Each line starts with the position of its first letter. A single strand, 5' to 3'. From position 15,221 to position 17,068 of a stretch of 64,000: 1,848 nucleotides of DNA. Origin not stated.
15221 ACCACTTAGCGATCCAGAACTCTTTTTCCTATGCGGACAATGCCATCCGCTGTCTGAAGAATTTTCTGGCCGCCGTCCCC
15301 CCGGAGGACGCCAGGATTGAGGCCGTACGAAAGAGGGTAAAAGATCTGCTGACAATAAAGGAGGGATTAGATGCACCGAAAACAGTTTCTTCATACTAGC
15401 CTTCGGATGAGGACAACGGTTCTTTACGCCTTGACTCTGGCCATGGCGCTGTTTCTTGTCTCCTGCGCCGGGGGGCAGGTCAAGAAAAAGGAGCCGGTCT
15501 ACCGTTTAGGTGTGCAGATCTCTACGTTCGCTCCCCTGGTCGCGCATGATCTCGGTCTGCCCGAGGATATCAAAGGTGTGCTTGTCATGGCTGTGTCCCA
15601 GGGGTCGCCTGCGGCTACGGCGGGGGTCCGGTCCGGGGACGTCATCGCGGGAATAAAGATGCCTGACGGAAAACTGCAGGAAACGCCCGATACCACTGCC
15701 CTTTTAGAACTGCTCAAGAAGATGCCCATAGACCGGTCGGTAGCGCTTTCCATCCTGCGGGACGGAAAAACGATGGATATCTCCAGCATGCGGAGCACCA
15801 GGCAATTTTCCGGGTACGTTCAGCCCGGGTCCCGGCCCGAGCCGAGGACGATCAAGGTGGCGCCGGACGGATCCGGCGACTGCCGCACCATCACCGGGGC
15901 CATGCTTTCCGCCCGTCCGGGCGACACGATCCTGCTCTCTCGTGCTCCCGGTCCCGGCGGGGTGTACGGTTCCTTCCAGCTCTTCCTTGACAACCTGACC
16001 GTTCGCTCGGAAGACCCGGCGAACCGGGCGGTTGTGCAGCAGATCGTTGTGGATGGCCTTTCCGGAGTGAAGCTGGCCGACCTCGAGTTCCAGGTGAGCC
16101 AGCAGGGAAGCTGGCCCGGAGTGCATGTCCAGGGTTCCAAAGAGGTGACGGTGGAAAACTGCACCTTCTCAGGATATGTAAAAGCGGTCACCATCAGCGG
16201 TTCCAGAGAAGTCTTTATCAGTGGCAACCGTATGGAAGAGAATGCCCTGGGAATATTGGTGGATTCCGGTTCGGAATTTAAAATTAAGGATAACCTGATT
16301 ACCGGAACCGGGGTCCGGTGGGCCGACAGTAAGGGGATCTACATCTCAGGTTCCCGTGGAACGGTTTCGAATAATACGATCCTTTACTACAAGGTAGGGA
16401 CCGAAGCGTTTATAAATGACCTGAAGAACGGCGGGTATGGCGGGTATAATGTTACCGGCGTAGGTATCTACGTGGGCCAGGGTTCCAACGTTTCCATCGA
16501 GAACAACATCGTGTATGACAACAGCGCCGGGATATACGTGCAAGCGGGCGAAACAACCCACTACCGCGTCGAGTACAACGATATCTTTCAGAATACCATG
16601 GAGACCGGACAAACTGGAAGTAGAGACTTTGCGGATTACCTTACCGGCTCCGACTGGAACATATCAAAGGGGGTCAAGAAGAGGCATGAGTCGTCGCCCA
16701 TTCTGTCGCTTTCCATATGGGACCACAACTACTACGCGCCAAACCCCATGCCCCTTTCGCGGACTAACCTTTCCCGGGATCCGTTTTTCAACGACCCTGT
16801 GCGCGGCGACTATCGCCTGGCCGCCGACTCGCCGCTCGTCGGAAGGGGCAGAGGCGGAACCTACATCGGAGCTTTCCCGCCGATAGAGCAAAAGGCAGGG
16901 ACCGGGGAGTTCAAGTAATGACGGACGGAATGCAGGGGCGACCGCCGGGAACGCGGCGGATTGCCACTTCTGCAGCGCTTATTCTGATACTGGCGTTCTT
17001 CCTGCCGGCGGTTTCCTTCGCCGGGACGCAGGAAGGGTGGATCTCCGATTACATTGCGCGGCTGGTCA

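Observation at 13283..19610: Overlapping operon of five secreted proteins with tandem, mosaic PDZ + beta-helix lipoprotein paralogs and a FecR-domain protein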

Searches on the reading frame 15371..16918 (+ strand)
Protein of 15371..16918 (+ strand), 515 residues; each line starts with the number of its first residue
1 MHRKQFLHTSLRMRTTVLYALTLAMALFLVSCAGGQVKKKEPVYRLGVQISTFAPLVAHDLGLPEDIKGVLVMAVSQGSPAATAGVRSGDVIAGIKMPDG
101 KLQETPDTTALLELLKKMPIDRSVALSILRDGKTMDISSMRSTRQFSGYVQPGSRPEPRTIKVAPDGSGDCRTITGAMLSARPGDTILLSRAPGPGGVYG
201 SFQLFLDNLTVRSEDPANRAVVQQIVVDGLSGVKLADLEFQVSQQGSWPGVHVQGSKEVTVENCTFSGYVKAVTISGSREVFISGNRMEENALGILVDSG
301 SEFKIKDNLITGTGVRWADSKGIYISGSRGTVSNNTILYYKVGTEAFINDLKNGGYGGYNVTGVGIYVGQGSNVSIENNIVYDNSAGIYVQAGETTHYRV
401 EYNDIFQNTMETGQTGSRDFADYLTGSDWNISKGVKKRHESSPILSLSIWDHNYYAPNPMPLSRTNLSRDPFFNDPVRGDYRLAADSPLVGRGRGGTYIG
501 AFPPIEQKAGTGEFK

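Call 3: search_protein_families(library=pfam, proteins=[window:15371-16918:+], max_evalue=0.1)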
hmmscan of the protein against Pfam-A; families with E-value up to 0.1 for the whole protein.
window:15371-16918:+ (515 aa): 9 families
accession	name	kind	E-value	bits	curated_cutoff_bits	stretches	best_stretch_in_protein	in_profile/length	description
PF13229.12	Beta_helix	-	1.4e-18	67.4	25.9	1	250-409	2-138/158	Right handed beta helix region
PF05048.19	NosD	-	7.1e-15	55.5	23.6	1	226-433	20-190/212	Periplasmic copper-binding protein (NosD)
PF13180.12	PDZ_2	-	1.3e-07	32.3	27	1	55-137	12-76/80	PDZ domain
PF17820.7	PDZ_6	-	0.00012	22.2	27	1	72-92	2-22/54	PDZ domain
PF07602.17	DUF1565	-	0.0007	19.4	20.3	0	269-392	95-206/257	Protein of unknown function (DUF1565)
PF17161.10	DUF5123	-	0.0024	19.4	35.1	0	259-316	1-35/113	Domain of unknown function (DUF5123)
PF00595.29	PDZ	-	0.0027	18.5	23.2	1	42-95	8-52/81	PDZ domain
PF01696.23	Adeno_E1B_55K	-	0.0083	15.3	24.5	1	246-313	178-241/387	Adenovirus EB1 55K protein / large t-antigen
PF12708.12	Pect-lyase_RHGA_epim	-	0.022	15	27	1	208-295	131-212/213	Rhamnogalacturonase A/epimerase, pectate lyase-like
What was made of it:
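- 15371..16918 (+): g3: lipoprotein copy 1 (515 aa). It has a lipobox (LVSC), an HtrA-type PDZ (aa ~43-140), a linker, a right-handed parallel beta-helix (aa ~160-500) and a conserved tail ...GTGEFK. Pfam (call 3).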

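Call 4: search_protein_families(library=ncbifam, proteins=[window:15371-16918:+], max_evalue=0.1)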
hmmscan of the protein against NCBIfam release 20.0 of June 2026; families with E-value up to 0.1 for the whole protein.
window:15371-16918:+ (515 aa): 20 families
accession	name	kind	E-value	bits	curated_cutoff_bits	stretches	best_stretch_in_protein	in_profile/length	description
TIGR03804.1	para_beta_helix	repeat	2.8e-14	52.5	19.45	2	365-392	1-28/44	parallel beta-helix repeat protein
TIGR02037.1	degP_htrA_DO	subfamily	4e-13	49.1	416.2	1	45-138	237-324/434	Do family serine endopeptidase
NF040960.1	MamE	equivalog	2.5e-11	42.9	800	1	34-140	432-534/659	magnetosome formation protease MamE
TIGR04247.1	NosD_copper_fam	subfamily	1.3e-09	37.2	300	2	250-429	173-308/377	nitrous oxide reductase family maturation protein NosD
NF041521.1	HhoA_HhoB_HtrA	equivalog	1.9e-08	34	450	1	66-138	261-328/335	HhoA/HhoB/HtrA family serine endopeptidase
TIGR02038.1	protease_degS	equivalog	1e-06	28.2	422.95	1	46-138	257-343/351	outer membrane-stress sensor serine endopeptidase DegS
TIGR03805.1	beta_helix_1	subfamily_domain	1.5e-06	27.5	141.5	2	247-298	129-180/314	parallel beta-helix domain-containing protein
NF047854.1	LIC10774_subfam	equivalog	3.2e-06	26.3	380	2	232-337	179-293/358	LIC10774/LIC10365 family surface protein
NF047968.1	SerProtHtrA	equivalog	4.6e-06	26.2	470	1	47-137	271-353/357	serine protease HtrA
NF041199.1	trx7_PDZ_seleno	equivalog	1.6e-05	24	300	1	60-138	309-387/390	Trx7/PDZ domain-containing (seleno)protein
NF040965.1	MamP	equivalog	3e-05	23.8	300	1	52-143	120-204/290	magnetosome magnetite formation protein MamP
NF008189.1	PRK10942.1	equivalog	5.8e-05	21.7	720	1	66-138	311-378/477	serine endoprotease DegP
NF045590.1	Cterm_S41_CtpC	exception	0.00032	19.6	665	1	60-142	121-199/418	carboxyl-terminal processing protease CtpC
TIGR00225.1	prc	subfamily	0.0004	19.5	218.6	1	68-139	62-129/335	C-terminal processing peptidase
NF008147.1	PRK10898.1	equivalog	0.00044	19.5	408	1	47-136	259-342/352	outer membrane-stress sensor serine endopeptidase DegS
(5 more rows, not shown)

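Call 8: find_encoding_contigs(protein=window:15371-16918:+, flank=10000, max_places=6)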
Protein window:15371-16918:+ (515 aa): no gene with exactly this product is on record in the collection.

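Call 9: find_homologous_proteins(query=window:15371-16918:+)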
Query window:15371-16918:+ (515 aa): 36 proteins with E <= 0.001 among 8000 candidates.
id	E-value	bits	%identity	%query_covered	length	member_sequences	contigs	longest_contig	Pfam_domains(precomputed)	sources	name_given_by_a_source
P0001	0.0e+0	1162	100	100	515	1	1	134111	PF13229.13,PF13180.13,PF05048.20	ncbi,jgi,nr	ncbi:MAG: PDZ domain-containing protein [Deltaproteobacteria bacterium]|nr:PDZ domain-containing pro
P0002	4.6e-244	829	73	100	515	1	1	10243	PF13229.13,PF17820.8,PF13180.13,PF05048.20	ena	-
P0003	2.7e-237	806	73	97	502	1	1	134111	PF13229.13,PF17820.8,PF13180.13,PF05048.20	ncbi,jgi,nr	ncbi:MAG: PDZ domain-containing protein [Deltaproteobacteria bacterium]|nr:PDZ domain-containing pro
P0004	4.7e-187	641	59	100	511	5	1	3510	PF13229.13,PF17820.8,PF13180.13,PF05048.20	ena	-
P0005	1.3e-118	415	45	100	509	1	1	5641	PF13229.13,PF12708.13,PF07602.18,PF05048.20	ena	-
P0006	1.6e-82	296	50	59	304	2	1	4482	PF13229.13,PF05048.20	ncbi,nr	ncbi:MAG: hypothetical protein JXR72_02045, partial [Proteobacteria bacterium]|nr:hypothetical prote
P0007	1.2e-70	257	35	90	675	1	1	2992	PF13229.13,PF05048.20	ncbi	ncbi:MAG: right-handed parallel beta-helix repeat-containing protein, partial [Chitinophagales bacte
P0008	2.4e-69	252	36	89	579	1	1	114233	PF13229.13,PF17820.8,PF00595.30,PF13180.13,PF05048.20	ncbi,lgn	ncbi:MAG: PDZ domain-containing protein [Bacillota bacterium]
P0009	5.4e-63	231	32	97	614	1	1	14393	PF13229.13,PF07602.18,PF17820.8,PF00595.30,PF13180.13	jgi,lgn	-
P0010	2.7e-59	219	31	92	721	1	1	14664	PF13365.13,PF13229.13,PF05048.20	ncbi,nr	ncbi:MAG: trypsin-like peptidase domain-containing protein [bacterium]|nr:trypsin-like peptidase dom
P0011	3.5e-59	219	35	89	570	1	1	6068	PF13229.13,PF17820.8,PF00595.30,PF13180.13,PF05048.20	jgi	jgi:membrane-associated protease RseP (regulator of RpoE activity)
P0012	4.4e-57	212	33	95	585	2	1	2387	PF19805.6,PF13229.13,PF17820.8,PF00595.30,PF13180.13,PF05048.20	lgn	-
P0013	3.1e-11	61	34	18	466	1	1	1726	PF13365.13,PF17820.8,PF00595.30,PF13180.13,PF00089.33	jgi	jgi:serine protease Do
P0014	2.8e-8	51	35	23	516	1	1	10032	PF13365.13,PF17820.8,PF00595.30,PF13180.13,PF00089.33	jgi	-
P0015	2.6e-7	48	35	18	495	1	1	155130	PF13365.13,PF17820.8,PF00595.30,PF13180.13,PF00089.33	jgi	jgi:serine protease Do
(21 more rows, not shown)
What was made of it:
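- Checked: The NCBI protein P0003 is 502 aa (call 9).
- The window comes from a MAG contig (call 9).
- Tried and rejected: An exact-sequence look-up of g3 in the contig index found nothing (call 8), although the identical NCBI protein exists (call 9).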

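Call 10: find_encoding_contigs(protein=P0002, flank=10000, max_places=3)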
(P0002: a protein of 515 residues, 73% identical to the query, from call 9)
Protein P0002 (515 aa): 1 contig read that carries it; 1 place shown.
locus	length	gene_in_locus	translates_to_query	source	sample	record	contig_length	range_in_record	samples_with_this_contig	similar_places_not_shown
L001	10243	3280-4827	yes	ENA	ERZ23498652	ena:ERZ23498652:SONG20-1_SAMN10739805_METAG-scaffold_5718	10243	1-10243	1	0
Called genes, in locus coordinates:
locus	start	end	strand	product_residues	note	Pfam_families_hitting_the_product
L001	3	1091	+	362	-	?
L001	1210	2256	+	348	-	-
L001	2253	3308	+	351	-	PF00515:TPR_1 (faint), PF13371:TPR_9 (faint), PF13414:TPR_11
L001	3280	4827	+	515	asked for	PF13180:PDZ_2 (weak), PF17820:PDZ_6 (faint), PF13229:Beta_helix, PF05048:NosD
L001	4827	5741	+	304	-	PF04773:FecR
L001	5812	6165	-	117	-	PF05656:DUF805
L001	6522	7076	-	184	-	PF00857:Isochorismatase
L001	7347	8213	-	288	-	PF00551:Formyl_trans_N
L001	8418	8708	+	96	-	PF02686:GatC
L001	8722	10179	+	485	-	PF01425:Amidase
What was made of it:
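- L001 has a single copy (call 10).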

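Call 11: find_encoding_contigs(protein=P0005, flank=10000, max_places=3)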
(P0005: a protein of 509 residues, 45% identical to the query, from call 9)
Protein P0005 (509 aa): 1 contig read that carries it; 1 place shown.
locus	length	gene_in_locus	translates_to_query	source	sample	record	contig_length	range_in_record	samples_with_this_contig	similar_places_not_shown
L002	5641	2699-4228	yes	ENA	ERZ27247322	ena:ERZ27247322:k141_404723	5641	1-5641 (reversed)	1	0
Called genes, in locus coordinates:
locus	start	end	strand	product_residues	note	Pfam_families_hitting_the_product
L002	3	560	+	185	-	?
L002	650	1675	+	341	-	-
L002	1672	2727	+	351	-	PF07719:TPR_2 (faint), PF13414:TPR_11, PF13432:TPR_16 (weak)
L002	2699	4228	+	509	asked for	PF07602:DUF1565 (faint), PF12708:Pect-lyase_RHGA_epim (faint), PF13229:Beta_helix, PF05048:NosD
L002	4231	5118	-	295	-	PF04773:FecR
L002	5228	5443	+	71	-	PF18993:Rv0078B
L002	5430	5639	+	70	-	?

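Call 12: find_encoding_contigs(protein=P0008, flank=10000, max_places=3)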
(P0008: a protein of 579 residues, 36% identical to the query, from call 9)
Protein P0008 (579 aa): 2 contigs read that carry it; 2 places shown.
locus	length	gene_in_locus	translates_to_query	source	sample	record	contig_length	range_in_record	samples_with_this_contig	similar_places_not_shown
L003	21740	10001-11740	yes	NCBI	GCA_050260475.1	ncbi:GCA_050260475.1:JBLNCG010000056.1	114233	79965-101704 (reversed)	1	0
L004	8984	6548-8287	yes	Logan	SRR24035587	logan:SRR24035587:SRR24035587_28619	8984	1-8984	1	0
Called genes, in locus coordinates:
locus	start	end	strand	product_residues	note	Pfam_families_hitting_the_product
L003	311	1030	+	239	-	-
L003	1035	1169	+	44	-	-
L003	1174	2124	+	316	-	PF12838:Fer4_7 (faint), PF00037:Fer4 (faint), PF12801:Fer4_5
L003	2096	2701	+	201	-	PF08534:Redoxin, PF00578:AhpC-TSA, PF00085:Thioredoxin (weak), PF13905:Thioredoxin_8 (weak)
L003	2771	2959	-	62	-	PF06107:DUF951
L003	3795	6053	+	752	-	-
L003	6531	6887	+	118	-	-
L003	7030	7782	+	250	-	PF12698:ABC2_membrane_3, PF24686:FLQE3_permease (weak)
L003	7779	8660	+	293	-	PF00005:ABC_tran, PF13304:AAA_21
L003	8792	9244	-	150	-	PF01797:Y1_Tnp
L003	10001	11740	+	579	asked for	PF13180:PDZ_2 (faint), PF05048:NosD, PF13229:Beta_helix, PF00595:PDZ, PF17820:PDZ_6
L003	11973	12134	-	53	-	-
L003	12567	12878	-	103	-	PF00872:Transposase_mut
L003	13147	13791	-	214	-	-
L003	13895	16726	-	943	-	PF00005:ABC_tran (faint), PF02463:SMC_N (faint), PF03193:RsgA_GTPase (faint), PF13191:AAA_16 (faint), PF13304:AAA_21 (faint), PF13476:AAA_23 (faint), PF17760:UvrA_inter, PF17755:UvrA_DNA-bind, +2 more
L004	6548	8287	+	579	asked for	PF13180:PDZ_2 (faint), PF05048:NosD, PF13229:Beta_helix, PF00595:PDZ, PF17820:PDZ_6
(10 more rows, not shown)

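Call 13: find_encoding_contigs(protein=P0009, flank=10000, max_places=3)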
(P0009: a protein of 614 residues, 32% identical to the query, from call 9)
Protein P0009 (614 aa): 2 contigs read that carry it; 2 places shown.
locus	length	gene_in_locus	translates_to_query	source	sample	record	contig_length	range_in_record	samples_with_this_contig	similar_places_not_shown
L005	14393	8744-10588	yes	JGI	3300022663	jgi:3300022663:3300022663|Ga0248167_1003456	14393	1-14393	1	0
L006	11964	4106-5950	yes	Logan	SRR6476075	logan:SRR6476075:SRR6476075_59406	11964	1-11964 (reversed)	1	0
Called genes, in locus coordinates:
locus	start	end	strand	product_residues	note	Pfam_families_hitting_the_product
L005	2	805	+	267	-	?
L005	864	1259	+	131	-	PF07811:TadE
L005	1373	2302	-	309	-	-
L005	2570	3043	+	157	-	-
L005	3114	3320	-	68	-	PF13560:HTH_31, PF12844:HTH_19, PF13443:HTH_26 (weak), PF01381:HTH_3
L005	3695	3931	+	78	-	-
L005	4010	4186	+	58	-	-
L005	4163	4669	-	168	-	PF02417:Chromate_transp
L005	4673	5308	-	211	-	PF02417:Chromate_transp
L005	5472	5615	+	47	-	-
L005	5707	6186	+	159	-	PF20140:DUF6530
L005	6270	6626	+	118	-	-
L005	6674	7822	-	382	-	PF00990:GGDEF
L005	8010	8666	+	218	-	PF13469:Sulfotransfer_3 (faint), PF17784:Sulfotransfer_4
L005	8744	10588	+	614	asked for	PF07602:DUF1565 (faint), PF13229:Beta_helix (faint), PF00595:PDZ, PF13180:PDZ_2, PF17820:PDZ_6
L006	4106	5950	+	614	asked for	PF07602:DUF1565 (faint), PF13229:Beta_helix (faint), PF00595:PDZ, PF13180:PDZ_2, PF17820:PDZ_6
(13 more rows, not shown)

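Call 15: find_encoding_contigs(protein=P0004, flank=10000, max_places=3)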
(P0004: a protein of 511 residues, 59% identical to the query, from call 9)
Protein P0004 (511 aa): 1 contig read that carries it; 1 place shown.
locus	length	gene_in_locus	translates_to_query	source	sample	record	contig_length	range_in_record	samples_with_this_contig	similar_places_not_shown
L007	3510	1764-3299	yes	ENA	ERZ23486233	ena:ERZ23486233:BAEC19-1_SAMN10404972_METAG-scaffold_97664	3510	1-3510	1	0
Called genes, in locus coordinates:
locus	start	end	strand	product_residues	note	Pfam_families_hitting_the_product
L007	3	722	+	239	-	?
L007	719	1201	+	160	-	-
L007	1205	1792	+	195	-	PF00515:TPR_1 (weak), PF07719:TPR_2 (weak), PF13181:TPR_8 (faint), PF13371:TPR_9 (weak), PF13414:TPR_11 (weak), PF13432:TPR_16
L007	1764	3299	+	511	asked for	PF13180:PDZ_2 (weak), PF17820:PDZ_6 (weak), PF13229:Beta_helix (weak), PF05048:NosD, PF13229:Beta_helix (weak), PF05048:NosD (weak)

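Call 16: find_encoding_contigs(protein=P0010, flank=10000, max_places=3)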
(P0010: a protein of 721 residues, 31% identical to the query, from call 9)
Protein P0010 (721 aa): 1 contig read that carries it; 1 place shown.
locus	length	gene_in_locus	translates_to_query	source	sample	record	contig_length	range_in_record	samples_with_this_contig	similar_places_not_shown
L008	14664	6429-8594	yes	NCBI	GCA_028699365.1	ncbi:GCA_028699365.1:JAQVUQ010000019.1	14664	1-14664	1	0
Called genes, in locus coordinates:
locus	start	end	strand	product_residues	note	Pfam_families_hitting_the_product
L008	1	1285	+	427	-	PF01268:FTHFS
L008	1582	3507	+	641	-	-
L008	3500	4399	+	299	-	PF01513:NAD_kinase, PF20143:NAD_kinase_C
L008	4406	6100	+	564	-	PF02463:SMC_N, PF13476:AAA_23, PF13304:AAA_21 (faint)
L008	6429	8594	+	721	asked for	PF05048:NosD, PF13229:Beta_helix, PF13365:Trypsin_2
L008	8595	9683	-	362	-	PF00989:PAS, PF08448:PAS_4, PF13426:PAS_9, PF07228:SpoIIE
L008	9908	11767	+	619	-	PF00270:DEAD, PF00271:Helicase_C, PF16124:RecQ_Zn_bind, PF09382:RQC, PF00570:HRDC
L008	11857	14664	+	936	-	PF00675:Peptidase_M16, PF05193:Peptidase_M16_C, PF08367:M16C_assoc, PF22516:PreP_C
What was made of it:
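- One family member is fused to a trypsin-like protease (calls 9, 16).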

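Call 22: find_related_loci(query=A1, collection=genome_contigs, flank=8000)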
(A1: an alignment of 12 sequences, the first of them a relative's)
Query A1 (515 aa) in genome_contigs; peptide patterns used: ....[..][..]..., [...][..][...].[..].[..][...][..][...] (x = any residue, [..] = any of these).
275 stretches matched a pattern; 45 encode a relative of the query (tblastn E <= 1e-3); 45 distinct loci.
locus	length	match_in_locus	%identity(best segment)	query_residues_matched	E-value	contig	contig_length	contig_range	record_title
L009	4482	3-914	50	213-515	2e-87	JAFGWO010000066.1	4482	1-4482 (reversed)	MAG: Proteobacteria bacterium isolate ZodW_Metabat.265 k87_3880890, whole genome shotgun sequence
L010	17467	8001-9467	36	10-512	1e-76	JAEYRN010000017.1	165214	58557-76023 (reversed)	MAG: Bacillota bacterium isolate OH_CBB_61 k127_2077959, whole genome shotgun sequence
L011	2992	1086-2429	35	45-505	8e-77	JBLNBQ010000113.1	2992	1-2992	MAG: Chitinophagales bacterium isolate MAG147 PRJNA950955_bin9_renamed_112, whole genome shotgun sequence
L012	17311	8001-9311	36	47-505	3e-74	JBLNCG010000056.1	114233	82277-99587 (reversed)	MAG: Bacillota bacterium isolate MAG131 PRJNA950955_bin38_renamed_55, whole genome shotgun sequence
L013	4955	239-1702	37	3-509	1e-74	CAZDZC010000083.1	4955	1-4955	MAG TPA_asm: uncultured Acidobacteriota bacterium isolate SRP319275_co4_107 genome assembly, contig: NODE_14747_length_4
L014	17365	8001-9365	35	46-508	2e-77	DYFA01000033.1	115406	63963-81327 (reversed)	MAG TPA_asm: Aneurinibacillus sp. isolate Tomsk_67_16 Tomsk_k141_24520, whole genome shotgun sequence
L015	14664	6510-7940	31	38-510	5e-65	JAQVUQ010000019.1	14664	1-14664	MAG: bacterium isolate STF1_6 NODE_11412_length_14664_cov_3.731925_Sandtown_F1, whole genome shotgun sequence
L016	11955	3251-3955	34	259-505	4e-28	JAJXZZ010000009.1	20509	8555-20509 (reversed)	MAG: Acidobacteria bacterium isolate BP8.bin110 NODE_3492_length_20509_cov_2.150525, whole genome shotgun sequence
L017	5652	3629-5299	23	53-504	8e-11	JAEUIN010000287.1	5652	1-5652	MAG: Planctomycetaceae bacterium isolate new MAG-44 k141_2404199, whole genome shotgun sequence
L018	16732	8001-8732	23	245-493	1e-9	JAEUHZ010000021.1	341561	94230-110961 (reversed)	MAG: Planctomycetota bacterium isolate new MAG-30 k141_184629, whole genome shotgun sequence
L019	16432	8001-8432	26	359-505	4e-9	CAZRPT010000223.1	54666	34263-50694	MAG TPA_asm: uncultured Verrucomicrobiota bacterium isolate binchicken_co219_451 genome assembly, contig: k141_146461, w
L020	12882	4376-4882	28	300-494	1e-8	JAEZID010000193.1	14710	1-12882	MAG: Proteobacteria bacterium isolate OH_CDB_169 k127_2475337, whole genome shotgun sequence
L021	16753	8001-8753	26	155-489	2e-8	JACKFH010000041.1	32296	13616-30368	MAG: Candidatus Omnitrophota bacterium isolate HK-STAS-OLB16-2 HK-STAS-OLB16-2_41, whole genome shotgun sequence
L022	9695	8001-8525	27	318-490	9e-8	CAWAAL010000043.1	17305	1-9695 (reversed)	MAG: uncultured Planctomycetia bacterium isolate MFD01689.bin.2.11 genome assembly, contig: contig_67884, whole genome s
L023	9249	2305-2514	43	159-229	9e-8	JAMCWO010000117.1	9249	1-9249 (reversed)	MAG: Planctomycetota bacterium isolate FK_Sedi_B_Bin.55 NODE_31755_length_9249_cov_2.06884, whole genome shotgun sequenc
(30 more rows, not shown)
